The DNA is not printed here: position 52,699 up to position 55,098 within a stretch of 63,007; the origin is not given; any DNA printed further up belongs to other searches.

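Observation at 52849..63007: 10.2-kb open-ended ORF missing from the supplied ORF track: a giant secreted SprB-repeat surface protein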

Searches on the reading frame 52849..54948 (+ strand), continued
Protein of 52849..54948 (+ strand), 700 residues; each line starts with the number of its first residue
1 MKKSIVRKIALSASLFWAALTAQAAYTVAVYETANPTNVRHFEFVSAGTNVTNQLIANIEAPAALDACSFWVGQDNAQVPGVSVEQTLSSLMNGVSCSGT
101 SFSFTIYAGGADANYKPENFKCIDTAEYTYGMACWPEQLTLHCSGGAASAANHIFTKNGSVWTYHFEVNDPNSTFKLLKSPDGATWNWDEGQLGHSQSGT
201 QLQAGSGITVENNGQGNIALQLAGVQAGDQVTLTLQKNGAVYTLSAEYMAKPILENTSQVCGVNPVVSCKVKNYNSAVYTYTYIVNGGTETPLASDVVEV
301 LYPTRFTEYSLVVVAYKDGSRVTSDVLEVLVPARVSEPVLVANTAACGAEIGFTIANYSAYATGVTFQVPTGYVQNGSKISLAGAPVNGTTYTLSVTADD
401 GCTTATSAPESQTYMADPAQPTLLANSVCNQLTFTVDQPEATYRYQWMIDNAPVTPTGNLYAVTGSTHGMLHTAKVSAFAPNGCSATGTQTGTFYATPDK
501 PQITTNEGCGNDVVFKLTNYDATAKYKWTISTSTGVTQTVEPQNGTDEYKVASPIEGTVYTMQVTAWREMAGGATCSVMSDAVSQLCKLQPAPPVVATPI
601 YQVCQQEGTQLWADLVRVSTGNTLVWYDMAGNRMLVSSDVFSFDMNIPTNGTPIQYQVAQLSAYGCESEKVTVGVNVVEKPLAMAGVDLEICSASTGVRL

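Call 52: find_homologous_proteins(query=L005:12947-13939:+, max_evalue=1e-10)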
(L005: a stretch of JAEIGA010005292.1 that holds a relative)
Query L005:12947-13939:+ (331 aa): 1765 proteins with E <= 1e-10 among 3497 candidates; the best 120 are listed.
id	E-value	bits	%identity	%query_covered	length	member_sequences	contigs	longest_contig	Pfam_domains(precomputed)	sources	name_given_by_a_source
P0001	3.1e-212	721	95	100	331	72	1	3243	PF11751.15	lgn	-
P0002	4.5e-191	652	85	100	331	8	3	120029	PF11751.15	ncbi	-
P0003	6.7e-187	638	83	100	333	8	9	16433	PF11751.15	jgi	jgi:type IX secretion system PorP/SprF family membrane protein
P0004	2.4e-185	633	83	100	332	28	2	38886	PF11751.15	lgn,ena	-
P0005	6.6e-182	622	80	100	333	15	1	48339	PF11751.15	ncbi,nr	ncbi:MAG: PorP/SprF family type IX secretion system membrane protein [Paludibacteraceae bacterium]|n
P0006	2.1e-168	577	75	99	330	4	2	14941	PF11751.15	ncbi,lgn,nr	ncbi:MAG: PorP/SprF family type IX secretion system membrane protein [Paludibacteraceae bacterium]|n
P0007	7.1e-168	576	76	97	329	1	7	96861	PF11751.15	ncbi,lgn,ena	-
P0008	7.8e-168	576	76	97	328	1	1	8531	PF11751.15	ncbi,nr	ncbi:MAG: PorP/SprF family type IX secretion system membrane protein [Paludibacteraceae bacterium]|n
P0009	1.4e-167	575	75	99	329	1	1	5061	PF11751.15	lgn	-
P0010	1.7e-167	574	75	99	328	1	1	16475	PF11751.15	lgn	-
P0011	1.9e-167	574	76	97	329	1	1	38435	PF11751.15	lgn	-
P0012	1.9e-167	574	75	99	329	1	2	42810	PF11751.15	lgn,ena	-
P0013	2.1e-167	574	76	97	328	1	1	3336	PF11751.15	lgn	-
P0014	2.3e-167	574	75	99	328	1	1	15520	PF11751.15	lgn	-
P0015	2.4e-167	574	75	99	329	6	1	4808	PF11751.15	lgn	-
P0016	2.5e-167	574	76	97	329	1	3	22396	PF11751.15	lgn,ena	-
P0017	2.8e-167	574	76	97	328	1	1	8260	PF11751.15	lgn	-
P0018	3.3e-167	574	75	97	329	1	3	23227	PF11751.15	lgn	-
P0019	3.5e-167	573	74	99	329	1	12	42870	PF11751.15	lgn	-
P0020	3.6e-167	573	76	97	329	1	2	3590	PF11751.15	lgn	-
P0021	3.6e-167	573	75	97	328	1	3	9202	PF11751.15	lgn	-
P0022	4.1e-167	573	74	99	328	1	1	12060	PF11751.15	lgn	-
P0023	7.2e-167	572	74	99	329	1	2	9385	PF11751.15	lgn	-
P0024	7.8e-167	572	75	97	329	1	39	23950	PF11751.15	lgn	-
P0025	8.4e-167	572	75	100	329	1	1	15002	PF11751.15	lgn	-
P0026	8.6e-167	572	75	97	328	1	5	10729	PF11751.15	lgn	-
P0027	8.7e-167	572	75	97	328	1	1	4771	PF11751.15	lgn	-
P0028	2.9e-166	570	75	97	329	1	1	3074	PF11751.15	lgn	-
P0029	3.1e-166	570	74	99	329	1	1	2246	PF11751.15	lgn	-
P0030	3.9e-166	570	75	97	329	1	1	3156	PF11751.15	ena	-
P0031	4.2e-166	570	75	97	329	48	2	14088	PF11751.15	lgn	-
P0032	4.8e-166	570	73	100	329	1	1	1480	PF11751.15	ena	-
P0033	8.3e-166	569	75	98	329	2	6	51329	PF11751.15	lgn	-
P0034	1.8e-165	568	77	95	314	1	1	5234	PF11751.15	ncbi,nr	ncbi:MAG: PorP/SprF family type IX secretion system membrane protein [Paludibacteraceae bacterium]|n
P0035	2.7e-165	567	75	98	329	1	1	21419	PF11751.15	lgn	-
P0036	5.6e-165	566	76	95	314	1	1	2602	PF11751.15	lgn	-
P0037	1.2e-163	562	72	100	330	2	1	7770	PF11751.15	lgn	-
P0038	2.7e-163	561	72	100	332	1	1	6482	PF11751.15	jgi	-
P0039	2.5e-162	558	76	92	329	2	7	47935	PF11751.15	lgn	-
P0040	3.3e-162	557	72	98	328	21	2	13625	PF11751.15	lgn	-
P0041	1.9e-160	551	76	94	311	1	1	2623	PF11751.15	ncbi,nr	ncbi:MAG: PorP/SprF family type IX secretion system membrane protein, partial [Paludibacteraceae bac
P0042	8.2e-160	549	71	97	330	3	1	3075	PF11751.15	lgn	-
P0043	2.2e-159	548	71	99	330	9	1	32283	PF11751.15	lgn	-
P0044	2.9e-158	544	70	100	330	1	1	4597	PF11751.15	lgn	-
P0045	1.4e-157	542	70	100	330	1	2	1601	PF11751.15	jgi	jgi:type IX secretion system PorP/SprF family membrane protein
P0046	1.0e-153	529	69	100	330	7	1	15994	PF11751.15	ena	-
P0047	4.5e-152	524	67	100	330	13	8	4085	PF11751.15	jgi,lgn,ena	jgi:type IX secretion system PorP/SprF family membrane protein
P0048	1.7e-151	522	67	100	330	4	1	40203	PF11751.15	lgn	-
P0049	1.0e-150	519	67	100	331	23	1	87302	PF11751.15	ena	-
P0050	1.5e-150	519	66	100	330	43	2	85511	PF11751.15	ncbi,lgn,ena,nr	ncbi:MAG: PorP/SprF family type IX secretion system membrane protein [Paludibacteraceae bacterium]|n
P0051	1.5e-149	516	66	100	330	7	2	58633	PF11751.15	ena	-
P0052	3.1e-149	514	66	100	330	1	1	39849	PF11751.15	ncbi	-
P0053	4.3e-149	514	65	100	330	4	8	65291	PF11751.15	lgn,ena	-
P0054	4.3e-149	514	66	100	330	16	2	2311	PF11751.15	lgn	-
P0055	6.3e-149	513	66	100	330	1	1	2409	PF11751.15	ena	-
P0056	3.5e-148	511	66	100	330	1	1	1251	PF11751.15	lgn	-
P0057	4.3e-148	511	65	100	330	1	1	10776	PF11751.15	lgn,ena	-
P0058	5.3e-148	510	65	100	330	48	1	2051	PF11751.15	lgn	-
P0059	6.2e-148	510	65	100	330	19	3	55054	PF11751.15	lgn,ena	-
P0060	8.1e-148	510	64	100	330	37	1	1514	PF11751.15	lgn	-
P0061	9.5e-147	506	64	100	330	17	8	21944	PF11751.15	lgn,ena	-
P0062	8.2e-142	490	63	100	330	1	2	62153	PF11751.15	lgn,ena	-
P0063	1.2e-141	490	63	99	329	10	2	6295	PF11751.15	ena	-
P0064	1.3e-140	486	66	93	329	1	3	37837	PF11751.15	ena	-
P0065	2.6e-138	479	62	100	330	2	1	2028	PF11751.15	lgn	-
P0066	1.2e-132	460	65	93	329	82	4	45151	PF11751.15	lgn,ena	-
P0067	2.9e-130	452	59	99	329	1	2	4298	PF11751.15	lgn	-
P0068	6.8e-121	421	57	96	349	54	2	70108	PF11751.15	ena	-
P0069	2.9e-119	416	58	95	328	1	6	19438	PF11751.15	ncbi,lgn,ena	-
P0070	1.8e-118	413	56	100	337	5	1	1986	PF11751.15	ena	-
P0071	2.6e-116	406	56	99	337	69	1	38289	PF11751.15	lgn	-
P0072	1.4e-113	397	68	76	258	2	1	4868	PF11751.15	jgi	-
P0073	1.4e-111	391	76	66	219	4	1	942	PF11751.15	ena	-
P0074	4.4e-93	330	69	63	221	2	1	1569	PF11751.15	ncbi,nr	ncbi:MAG: type IX secretion system membrane protein PorP/SprF, partial [Paludibacteraceae bacterium]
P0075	1.3e-86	309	60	68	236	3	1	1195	PF11751.15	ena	-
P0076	7.6e-63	231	36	98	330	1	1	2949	PF11751.15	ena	-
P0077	3.0e-61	225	36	99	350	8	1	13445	PF11751.15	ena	-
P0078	5.0e-61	225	36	98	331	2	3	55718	PF11751.15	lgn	-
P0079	7.9e-60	221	37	99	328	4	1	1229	PF11751.15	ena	-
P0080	7.7e-59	217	36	98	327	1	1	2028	PF11751.15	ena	-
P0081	2.2e-58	216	35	99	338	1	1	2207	PF11751.15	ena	-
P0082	7.8e-58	214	38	96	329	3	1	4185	PF11751.15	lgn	-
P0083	2.1e-56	209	37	94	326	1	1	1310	PF11751.15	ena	-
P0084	1.2e-55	207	36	99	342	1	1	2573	PF11751.15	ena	-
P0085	8.0e-54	201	35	99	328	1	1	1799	PF11751.15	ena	-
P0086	1.4e-53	200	36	97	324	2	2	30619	PF11751.15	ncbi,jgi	-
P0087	9.7e-53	197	36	97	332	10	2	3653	PF11751.15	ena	-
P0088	2.2e-48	183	34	98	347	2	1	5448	PF11751.15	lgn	-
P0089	7.9e-48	181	35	96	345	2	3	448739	PF11751.15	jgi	jgi:type IX secretion system PorP/SprF family membrane protein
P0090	1.2e-47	181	33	97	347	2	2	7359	PF11751.15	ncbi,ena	-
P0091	1.6e-47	180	34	92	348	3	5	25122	PF11751.15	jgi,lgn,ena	-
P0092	1.8e-47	180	35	94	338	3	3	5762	PF11751.15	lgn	-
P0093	7.8e-47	178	34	96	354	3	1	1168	PF11751.15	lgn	-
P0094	1.2e-46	177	34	98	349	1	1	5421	PF11751.15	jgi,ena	-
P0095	1.4e-46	177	34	92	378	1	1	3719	PF11751.15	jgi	-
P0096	2.1e-46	177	35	93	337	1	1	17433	PF11751.15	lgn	-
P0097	3.9e-46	176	35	97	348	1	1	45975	PF11751.15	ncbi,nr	ncbi:MAG TPA: type IX secretion system membrane protein PorP/SprF [Bacteroidales bacterium]|nr:type 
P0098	5.3e-46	175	36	95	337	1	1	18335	PF11751.15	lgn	-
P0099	9.6e-46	174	33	96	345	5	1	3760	PF11751.15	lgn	-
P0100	1.4e-45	174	34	95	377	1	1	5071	PF11751.15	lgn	-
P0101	1.6e-45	174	33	92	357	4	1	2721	PF11751.15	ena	-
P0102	2.0e-45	173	34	98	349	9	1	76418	PF11751.15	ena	-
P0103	2.1e-45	173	34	92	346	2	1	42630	PF11751.15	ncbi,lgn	-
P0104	2.4e-45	173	34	91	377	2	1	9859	PF11751.15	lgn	-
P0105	3.2e-45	173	35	96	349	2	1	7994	PF11751.15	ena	-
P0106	3.3e-45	173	35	97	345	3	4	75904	PF11751.15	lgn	-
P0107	5.0e-45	172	34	98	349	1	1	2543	PF11751.15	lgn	-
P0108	5.9e-45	172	33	98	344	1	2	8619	PF11751.15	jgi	jgi:type IX secretion system PorP/SprF family membrane protein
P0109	6.5e-45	172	35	92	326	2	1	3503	PF11751.15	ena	-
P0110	9.9e-45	171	34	89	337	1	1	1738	PF11751.15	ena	-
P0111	1.0e-44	171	33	98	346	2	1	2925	PF11751.15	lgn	-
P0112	1.5e-44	171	35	90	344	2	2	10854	PF11751.15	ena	-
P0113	1.9e-44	170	34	95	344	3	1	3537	PF11751.15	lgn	-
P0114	2.7e-44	170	35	91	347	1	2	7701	PF11751.15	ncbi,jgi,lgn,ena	-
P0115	3.1e-44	169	34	89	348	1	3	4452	PF11751.15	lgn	-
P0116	3.6e-44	169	34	98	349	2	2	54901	PF11751.15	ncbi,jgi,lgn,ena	jgi:type IX secretion system PorP/SprF family membrane protein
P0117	4.0e-44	169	33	96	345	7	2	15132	PF11751.15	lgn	-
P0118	4.5e-44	169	34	95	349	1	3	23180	PF11751.15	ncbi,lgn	-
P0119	7.7e-44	168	32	97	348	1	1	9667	PF11751.15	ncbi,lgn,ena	-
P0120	7.7e-44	168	31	97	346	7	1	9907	PF11751.15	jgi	jgi:type IX secretion system PorP/SprF family membrane protein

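Call 55: find_encoding_contigs(protein=P0002, flank=10000, max_places=3)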
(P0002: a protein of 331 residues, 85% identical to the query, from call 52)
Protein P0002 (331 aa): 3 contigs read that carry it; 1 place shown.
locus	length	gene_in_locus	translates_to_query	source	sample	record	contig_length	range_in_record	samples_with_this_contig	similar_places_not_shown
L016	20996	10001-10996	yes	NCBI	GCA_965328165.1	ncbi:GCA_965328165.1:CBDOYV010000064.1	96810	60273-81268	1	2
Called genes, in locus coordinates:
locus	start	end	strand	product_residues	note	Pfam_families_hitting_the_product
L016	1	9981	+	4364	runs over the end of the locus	PF06832:BiPBP_C (faint), PF23664:Ig_Pom152 (faint), PF24312:Ig-like_POM152 (faint), PF13573:SprB, PF19408:PKD_6, PF00801:PKD (weak), PF18911:PKD_4, PF13585:CHU_C (weak)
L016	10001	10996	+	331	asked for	PF11751:PorP_SprF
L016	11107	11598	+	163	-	-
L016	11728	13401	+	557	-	PF06826:Asp-Al_Ex, PF02080:TrkA_C, PF06826:Asp-Al_Ex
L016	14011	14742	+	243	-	PF10543:ORF6N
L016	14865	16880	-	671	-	PF04851:ResIII, PF17757:UvrB_inter, PF27431:UvrB_3rd, PF00271:Helicase_C, PF12344:UvrB, PF02151:UVR (weak)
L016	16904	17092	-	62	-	PF04024:PspC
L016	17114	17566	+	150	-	-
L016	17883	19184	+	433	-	PF00501:AMP-binding, PF04443:LuxE (faint), PF14535:AMP-binding_C_2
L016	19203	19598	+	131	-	PF01842:ACT (faint), PF13291:ACT_4 (faint), PF19571:ACT_8, PF22629:ACT_AHAS_ss (faint)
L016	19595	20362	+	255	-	PF01975:SurE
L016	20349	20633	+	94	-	-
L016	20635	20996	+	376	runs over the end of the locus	PF02684:LpxB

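Call 56: find_encoding_contigs(protein=P0007, flank=10000, max_places=2)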
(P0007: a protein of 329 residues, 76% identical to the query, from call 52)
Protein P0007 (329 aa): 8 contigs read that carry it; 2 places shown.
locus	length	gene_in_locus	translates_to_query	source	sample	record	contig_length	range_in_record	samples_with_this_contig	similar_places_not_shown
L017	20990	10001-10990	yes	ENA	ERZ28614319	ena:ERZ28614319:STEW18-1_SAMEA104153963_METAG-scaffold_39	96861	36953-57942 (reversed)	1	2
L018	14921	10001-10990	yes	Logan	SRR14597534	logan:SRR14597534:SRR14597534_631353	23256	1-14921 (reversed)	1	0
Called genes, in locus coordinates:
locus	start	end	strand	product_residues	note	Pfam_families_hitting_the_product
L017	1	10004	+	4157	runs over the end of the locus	PF19081:Ig_7 (weak), PF24312:Ig-like_POM152 (faint), PF13573:SprB, PF19408:PKD_6, PF18911:PKD_4, PF00801:PKD, PF18911:PKD_4, PF13585:CHU_C (weak), +1 more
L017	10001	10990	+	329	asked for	PF11751:PorP_SprF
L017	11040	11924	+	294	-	PF00294:PfkB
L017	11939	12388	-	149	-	PF26707:DUF8237 (weak)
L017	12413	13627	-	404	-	PF13173:AAA_14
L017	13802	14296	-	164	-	PF02664:LuxS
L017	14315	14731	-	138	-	-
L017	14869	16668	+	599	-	PF00009:GTP_EFTU, PF01926:MMR_HSR1 (faint), PF22042:EF-G_D2, PF03144:GTP_EFTU_D2, PF00679:EFG_C, PF21018:BipA_C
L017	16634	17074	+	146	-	PF01288:HPPK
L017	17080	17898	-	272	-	PF01177:Asp_Glu_race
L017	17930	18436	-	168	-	PF03938:OmpH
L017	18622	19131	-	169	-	PF03938:OmpH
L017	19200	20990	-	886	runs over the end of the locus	PF07244:POTRA, PF08479:POTRA_2 (faint), PF07244:POTRA, PF01103:Omp85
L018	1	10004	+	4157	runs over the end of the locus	PF19081:Ig_7 (weak), PF13927:Ig_3 (faint), PF13573:SprB, PF19408:PKD_6, PF18911:PKD_4, PF00801:PKD, PF18911:PKD_4, PF13585:CHU_C (weak), +2 more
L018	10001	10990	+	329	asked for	PF11751:PorP_SprF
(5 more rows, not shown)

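Call 66: search_protein_families(library=pfam, proteins=[L005:14056-14544:+], max_evalue=1)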
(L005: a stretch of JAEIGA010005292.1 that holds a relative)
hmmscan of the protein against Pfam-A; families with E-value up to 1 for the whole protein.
L005:14056-14544:+ (163 aa): 1 family
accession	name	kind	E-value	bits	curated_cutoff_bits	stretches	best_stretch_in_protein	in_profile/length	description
PF13505.12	OMP_b-brl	-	0.2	12.2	28.7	0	83-162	101-174/175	Outer membrane protein beta-barrel domain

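Call 93: search_solved_structures(query=L005:14056-14544:+, max_evalue=1)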
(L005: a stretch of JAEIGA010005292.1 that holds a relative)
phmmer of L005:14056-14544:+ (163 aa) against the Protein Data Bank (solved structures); distinct sequences matched with E-value up to 1: 2.
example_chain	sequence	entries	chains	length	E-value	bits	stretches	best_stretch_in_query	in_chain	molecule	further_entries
8gc6_A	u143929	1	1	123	0.57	13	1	31-95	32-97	Response regulator protein CarR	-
1pla_A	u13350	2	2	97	0.85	12.5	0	30-95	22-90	PLASTOCYANIN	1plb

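Call 96: find_encoding_contigs(protein=P0078, flank=10000, max_places=2)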
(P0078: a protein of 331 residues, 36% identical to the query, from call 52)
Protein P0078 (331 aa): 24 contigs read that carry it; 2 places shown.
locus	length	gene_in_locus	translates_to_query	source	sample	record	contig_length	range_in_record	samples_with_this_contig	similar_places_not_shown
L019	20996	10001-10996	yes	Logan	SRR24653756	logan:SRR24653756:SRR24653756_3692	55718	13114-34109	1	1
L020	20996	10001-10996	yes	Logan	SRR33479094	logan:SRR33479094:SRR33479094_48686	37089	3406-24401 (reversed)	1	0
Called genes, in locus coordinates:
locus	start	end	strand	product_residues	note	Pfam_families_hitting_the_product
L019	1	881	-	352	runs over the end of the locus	PF02424:ApbE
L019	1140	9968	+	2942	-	PF24312:Ig-like_POM152 (faint), PF19081:Ig_7 (faint), PF22352:K319L-like_PKD (faint), PF13573:SprB, PF19408:PKD_6, PF00801:PKD (weak), PF18911:PKD_4, PF13585:CHU_C, +2 more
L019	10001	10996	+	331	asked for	PF11751:PorP_SprF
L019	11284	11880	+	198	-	PF14123:DUF4290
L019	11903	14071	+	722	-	PF11369:DUF3160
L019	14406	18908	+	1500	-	PF05359:DUF748, PF04357:TamB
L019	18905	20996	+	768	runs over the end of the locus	PF07244:POTRA (faint), PF01103:Omp85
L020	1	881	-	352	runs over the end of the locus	PF02424:ApbE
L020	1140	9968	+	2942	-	PF24312:Ig-like_POM152 (faint), PF24527:Ig-like_Pom152_9 (faint), PF19081:Ig_7 (faint), PF13573:SprB, PF19408:PKD_6, PF00801:PKD (weak), PF18911:PKD_4, PF13585:CHU_C, +3 more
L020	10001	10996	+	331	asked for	PF11751:PorP_SprF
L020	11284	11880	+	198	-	PF14123:DUF4290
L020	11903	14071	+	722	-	PF11369:DUF3160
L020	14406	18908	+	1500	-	PF05359:DUF748, PF04357:TamB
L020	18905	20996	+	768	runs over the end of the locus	PF07244:POTRA (faint), PF01103:Omp85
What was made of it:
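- On T9SS type B cargo: Precomputed CHU_C hits exist on the 4,364-, 4,157- and 2,942-aa relatives (calls 55, 56, 96).
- Same arrangement for a 36%-identical carrier behind a 2,942-aa SprB/PKD/CHU_C protein in a different genomic context (call 96).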
